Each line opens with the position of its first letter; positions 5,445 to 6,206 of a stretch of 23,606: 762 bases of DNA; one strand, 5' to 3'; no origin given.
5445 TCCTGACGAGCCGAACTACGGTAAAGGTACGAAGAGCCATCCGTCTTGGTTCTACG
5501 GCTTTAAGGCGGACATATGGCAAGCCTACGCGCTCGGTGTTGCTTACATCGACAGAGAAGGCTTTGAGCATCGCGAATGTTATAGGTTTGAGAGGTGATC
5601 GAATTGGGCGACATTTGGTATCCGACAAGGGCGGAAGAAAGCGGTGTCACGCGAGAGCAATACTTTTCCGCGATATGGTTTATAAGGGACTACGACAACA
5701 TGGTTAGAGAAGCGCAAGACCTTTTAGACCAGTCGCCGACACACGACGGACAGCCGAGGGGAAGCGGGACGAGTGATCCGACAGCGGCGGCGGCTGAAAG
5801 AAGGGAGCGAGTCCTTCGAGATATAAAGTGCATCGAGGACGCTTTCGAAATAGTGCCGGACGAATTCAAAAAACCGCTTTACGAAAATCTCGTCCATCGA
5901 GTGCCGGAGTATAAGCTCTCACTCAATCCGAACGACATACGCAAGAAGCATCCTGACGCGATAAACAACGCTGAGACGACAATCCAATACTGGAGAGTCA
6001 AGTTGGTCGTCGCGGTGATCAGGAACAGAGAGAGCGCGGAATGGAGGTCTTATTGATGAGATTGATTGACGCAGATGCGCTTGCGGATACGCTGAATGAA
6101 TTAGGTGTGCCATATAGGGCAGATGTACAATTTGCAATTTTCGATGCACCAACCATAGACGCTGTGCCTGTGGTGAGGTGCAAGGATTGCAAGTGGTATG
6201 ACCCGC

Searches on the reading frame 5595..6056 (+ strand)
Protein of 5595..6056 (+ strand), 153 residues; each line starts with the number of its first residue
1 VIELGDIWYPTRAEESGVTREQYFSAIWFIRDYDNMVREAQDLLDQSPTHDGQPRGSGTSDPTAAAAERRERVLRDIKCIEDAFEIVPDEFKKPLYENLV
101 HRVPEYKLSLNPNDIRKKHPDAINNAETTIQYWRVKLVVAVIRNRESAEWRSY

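Call 44: search_protein_families(library=phrogs, proteins=[window:5595-6056:+], max_evalue=0.001)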
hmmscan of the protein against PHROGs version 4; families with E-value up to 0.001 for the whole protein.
window:5595-6056:+ (153 aa): 1 family
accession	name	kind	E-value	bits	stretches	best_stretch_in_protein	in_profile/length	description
phrog_11237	-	unknown function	3.2e-08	34.9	1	18-101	17-103/139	-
